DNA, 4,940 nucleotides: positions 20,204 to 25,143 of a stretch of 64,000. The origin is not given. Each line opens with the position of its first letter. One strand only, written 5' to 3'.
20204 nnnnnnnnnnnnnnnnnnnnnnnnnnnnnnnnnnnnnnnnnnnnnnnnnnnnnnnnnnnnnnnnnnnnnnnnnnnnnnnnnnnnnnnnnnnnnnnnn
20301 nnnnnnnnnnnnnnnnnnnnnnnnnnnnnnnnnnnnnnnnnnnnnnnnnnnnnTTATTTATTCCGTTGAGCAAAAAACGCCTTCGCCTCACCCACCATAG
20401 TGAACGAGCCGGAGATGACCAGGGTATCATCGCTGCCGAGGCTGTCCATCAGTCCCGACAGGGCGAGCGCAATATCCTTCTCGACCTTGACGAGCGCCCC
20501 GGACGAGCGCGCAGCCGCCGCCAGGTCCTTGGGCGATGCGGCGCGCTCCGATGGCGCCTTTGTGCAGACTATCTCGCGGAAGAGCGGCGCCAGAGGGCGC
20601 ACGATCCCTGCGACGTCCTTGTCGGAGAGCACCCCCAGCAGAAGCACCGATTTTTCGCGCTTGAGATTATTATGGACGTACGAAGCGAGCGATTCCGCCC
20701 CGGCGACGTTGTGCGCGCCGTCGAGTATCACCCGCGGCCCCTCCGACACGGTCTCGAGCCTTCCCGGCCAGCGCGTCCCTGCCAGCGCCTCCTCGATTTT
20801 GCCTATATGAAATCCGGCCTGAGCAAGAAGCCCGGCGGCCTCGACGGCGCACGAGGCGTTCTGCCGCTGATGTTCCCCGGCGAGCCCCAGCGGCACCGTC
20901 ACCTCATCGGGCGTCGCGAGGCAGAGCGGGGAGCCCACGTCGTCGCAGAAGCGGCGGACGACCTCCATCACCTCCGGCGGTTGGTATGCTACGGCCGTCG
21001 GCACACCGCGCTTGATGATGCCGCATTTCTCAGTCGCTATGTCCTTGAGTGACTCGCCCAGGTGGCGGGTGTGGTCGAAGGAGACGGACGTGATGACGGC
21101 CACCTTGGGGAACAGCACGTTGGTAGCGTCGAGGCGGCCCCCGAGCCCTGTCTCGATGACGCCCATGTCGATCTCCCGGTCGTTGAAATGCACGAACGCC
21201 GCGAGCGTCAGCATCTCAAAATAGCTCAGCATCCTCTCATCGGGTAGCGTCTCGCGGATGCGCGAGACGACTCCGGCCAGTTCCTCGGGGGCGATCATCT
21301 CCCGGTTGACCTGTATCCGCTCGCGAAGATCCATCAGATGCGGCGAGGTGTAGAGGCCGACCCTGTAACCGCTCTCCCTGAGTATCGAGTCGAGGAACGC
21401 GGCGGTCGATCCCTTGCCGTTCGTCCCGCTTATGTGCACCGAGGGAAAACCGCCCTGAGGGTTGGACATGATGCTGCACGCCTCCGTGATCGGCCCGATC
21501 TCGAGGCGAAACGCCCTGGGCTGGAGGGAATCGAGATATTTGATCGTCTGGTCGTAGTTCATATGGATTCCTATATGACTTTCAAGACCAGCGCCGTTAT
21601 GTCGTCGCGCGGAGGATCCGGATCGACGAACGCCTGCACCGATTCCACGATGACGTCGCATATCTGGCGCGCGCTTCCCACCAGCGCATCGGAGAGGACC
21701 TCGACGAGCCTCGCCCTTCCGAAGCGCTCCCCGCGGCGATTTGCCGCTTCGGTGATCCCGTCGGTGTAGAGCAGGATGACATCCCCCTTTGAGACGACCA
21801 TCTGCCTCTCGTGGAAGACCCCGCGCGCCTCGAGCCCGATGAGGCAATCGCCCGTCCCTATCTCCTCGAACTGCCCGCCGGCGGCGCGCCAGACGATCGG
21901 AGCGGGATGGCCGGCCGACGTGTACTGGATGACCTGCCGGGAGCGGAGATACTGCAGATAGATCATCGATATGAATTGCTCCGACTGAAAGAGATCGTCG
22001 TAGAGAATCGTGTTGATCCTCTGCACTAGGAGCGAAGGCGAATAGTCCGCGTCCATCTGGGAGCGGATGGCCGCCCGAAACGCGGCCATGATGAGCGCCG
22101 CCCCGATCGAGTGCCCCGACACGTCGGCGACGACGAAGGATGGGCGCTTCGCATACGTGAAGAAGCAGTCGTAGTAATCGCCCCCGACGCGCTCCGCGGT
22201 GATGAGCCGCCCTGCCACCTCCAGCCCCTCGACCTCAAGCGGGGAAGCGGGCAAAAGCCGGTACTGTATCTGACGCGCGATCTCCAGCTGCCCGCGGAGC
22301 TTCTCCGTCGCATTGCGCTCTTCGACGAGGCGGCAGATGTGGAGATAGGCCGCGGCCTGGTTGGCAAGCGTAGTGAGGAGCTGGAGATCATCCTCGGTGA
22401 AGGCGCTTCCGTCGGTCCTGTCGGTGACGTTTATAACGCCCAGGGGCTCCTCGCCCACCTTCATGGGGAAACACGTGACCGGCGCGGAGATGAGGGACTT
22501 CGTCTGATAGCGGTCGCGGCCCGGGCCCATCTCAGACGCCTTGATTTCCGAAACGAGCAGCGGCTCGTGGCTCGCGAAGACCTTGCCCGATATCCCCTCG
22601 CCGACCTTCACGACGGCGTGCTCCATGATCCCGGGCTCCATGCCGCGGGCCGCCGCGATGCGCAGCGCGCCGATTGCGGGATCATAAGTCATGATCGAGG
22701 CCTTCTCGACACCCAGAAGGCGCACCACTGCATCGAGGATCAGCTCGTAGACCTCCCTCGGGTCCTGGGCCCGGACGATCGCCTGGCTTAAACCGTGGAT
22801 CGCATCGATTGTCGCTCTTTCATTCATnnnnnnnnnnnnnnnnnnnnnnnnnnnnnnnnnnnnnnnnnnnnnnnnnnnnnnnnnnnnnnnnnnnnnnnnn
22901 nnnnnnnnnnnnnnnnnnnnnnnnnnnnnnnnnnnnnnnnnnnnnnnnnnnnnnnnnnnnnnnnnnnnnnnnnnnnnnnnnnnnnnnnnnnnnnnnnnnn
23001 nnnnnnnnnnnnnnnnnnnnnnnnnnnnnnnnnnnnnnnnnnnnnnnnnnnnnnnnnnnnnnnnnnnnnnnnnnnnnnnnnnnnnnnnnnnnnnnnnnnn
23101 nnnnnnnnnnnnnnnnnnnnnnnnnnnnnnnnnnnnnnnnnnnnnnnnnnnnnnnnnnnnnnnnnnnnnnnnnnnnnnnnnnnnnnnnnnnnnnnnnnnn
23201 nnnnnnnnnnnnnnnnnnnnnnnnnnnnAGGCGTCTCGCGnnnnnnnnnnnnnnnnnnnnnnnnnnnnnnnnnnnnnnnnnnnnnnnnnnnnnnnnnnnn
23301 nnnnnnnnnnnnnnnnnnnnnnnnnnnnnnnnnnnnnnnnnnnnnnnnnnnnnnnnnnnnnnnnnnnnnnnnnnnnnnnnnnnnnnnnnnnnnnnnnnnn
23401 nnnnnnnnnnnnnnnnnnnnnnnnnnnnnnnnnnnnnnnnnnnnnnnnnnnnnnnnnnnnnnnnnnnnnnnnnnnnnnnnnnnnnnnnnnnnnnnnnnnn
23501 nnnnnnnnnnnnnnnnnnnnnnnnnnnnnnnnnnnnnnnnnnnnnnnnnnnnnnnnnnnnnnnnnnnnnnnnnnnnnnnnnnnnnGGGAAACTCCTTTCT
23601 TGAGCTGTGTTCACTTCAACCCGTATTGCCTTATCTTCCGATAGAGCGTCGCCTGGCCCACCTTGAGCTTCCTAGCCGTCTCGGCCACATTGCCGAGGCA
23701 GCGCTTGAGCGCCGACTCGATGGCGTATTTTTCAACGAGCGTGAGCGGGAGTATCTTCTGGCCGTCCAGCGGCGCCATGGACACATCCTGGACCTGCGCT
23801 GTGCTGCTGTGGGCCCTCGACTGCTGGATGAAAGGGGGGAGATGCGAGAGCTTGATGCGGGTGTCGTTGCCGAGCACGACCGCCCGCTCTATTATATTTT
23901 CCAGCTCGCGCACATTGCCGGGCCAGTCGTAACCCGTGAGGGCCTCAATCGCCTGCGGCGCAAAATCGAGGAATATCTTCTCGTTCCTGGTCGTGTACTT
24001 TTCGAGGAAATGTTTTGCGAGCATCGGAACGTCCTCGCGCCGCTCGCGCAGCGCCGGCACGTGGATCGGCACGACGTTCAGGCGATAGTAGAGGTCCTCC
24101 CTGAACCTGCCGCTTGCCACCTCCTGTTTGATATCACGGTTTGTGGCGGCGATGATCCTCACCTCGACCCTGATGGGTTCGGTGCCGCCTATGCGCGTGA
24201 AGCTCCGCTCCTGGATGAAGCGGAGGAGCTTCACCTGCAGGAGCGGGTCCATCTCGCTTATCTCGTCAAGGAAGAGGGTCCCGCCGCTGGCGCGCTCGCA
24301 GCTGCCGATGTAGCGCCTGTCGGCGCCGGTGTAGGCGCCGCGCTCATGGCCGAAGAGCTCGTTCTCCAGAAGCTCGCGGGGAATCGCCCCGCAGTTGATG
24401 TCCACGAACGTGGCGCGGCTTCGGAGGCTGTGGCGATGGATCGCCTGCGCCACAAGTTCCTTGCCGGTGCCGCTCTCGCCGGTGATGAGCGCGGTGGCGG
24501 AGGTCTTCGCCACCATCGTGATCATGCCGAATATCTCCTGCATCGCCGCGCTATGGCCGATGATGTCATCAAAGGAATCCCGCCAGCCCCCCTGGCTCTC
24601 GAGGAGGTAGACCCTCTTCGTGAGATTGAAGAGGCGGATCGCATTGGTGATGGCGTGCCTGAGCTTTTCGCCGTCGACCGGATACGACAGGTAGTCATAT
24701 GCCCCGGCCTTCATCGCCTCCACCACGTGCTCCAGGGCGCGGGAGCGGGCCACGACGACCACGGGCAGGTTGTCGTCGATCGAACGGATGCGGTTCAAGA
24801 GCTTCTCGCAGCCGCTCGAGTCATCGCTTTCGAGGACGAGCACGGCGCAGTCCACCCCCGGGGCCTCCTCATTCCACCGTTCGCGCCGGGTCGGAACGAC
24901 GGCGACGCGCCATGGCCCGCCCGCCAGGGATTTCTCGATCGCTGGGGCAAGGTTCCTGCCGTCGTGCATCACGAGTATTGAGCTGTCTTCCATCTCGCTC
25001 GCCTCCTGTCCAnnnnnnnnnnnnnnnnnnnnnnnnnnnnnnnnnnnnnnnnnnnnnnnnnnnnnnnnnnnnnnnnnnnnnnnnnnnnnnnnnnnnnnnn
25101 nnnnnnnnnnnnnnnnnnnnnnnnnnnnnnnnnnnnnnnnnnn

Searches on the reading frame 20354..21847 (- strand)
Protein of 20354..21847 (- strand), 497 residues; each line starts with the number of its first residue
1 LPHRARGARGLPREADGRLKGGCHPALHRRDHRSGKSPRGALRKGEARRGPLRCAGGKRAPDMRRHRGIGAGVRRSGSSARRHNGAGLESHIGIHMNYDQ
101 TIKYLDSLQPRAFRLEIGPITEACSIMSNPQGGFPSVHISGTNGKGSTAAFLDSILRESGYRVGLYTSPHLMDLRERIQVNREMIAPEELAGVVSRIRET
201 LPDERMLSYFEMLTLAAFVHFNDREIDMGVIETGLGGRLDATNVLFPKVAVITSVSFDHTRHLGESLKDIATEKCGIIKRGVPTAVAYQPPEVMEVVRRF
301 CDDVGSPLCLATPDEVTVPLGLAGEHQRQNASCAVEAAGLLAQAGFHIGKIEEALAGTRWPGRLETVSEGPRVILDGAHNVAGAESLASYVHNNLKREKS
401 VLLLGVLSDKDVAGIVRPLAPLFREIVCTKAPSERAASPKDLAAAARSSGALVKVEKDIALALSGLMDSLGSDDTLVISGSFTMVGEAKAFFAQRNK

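Call 7: search_protein_families(library=pfam, proteins=[window:20354-21847:-], max_evalue=0.00001)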
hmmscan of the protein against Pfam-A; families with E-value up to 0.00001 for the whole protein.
window:20354-21847:- (497 aa): 2 families
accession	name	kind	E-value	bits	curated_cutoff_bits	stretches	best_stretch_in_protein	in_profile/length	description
PF02875.26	Mur_ligase_C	-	5.7e-16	60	28.4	1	362-482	1-127/127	Mur ligase, glutamate ligase domain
PF08245.18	Mur_ligase_M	-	6.7e-10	39.7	24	1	139-282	1-114/200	Mur ligase middle domain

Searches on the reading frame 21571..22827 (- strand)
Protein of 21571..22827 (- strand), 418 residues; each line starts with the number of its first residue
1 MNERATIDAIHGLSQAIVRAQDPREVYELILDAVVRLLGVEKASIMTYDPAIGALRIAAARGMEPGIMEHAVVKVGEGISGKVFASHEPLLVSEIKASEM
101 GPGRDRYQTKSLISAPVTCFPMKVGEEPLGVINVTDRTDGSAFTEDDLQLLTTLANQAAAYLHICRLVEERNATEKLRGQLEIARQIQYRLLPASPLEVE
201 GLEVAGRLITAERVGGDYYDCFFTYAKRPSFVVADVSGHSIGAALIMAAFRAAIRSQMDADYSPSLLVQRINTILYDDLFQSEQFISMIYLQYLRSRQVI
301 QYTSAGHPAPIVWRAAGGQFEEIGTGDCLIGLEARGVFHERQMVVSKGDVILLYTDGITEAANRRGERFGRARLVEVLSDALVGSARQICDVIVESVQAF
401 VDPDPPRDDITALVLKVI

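Call 7: search_protein_families(library=pfam, proteins=[window:21571-22827:-], max_evalue=0.00001)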
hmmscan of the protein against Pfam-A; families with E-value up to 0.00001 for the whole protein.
window:21571-22827:- (418 aa): 4 families
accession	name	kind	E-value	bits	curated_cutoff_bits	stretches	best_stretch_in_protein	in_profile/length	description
PF07228.17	SpoIIE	-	1.3e-46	159.4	25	1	230-417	6-191/192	Stage II sporulation protein E (SpoIIE)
PF13185.12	GAF_2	-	2.3e-17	63.9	28.6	1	20-162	1-135/136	GAF domain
PF01590.32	GAF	-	5.1e-16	59.8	22.4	1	22-161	1-132/133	GAF domain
PF13492.12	GAF_3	-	1.6e-13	51.6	27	1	23-159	2-124/129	GAF domain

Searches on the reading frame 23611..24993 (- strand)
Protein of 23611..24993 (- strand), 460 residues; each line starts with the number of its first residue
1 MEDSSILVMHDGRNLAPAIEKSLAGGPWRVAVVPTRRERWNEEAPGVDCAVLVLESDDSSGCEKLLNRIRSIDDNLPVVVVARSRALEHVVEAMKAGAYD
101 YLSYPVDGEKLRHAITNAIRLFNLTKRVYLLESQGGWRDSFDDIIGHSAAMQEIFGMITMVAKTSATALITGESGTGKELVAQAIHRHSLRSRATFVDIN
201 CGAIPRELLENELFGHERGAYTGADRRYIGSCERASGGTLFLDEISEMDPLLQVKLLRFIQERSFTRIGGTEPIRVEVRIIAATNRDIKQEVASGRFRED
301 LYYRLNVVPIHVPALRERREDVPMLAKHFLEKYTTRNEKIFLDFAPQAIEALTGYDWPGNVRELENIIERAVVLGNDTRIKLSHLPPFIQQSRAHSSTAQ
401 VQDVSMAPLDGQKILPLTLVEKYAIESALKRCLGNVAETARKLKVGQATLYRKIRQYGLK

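Call 7: search_protein_families(library=pfam, proteins=[window:23611-24993:-], max_evalue=0.00001)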
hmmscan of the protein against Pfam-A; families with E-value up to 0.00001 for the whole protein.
window:23611-24993:- (460 aa): 6 families
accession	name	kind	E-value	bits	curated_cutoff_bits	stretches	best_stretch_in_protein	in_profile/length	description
PF00158.32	Sigma54_activat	-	3.7e-70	235.4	20.2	1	144-311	1-168/168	Sigma-54 interaction domain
PF25601.1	AAA_lid_14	-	1.1e-28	99.3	27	1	316-400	1-85/87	AAA+ ATPase lid domain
PF14532.12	Sigma54_activ_2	-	5.9e-24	85.3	25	1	145-315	1-138/138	Sigma-54 interaction domain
PF02954.25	HTH_8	-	1.4e-10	41.2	22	1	417-457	2-42/42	Bacterial regulatory protein, Fis family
PF07728.20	AAA_5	-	9.4e-08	32.6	22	1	169-287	3-124/139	AAA domain (dynein-related subfamily)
PF00072.30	Response_reg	-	1.1e-07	32.4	30.2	1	47-115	43-110/111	Response regulator receiver domain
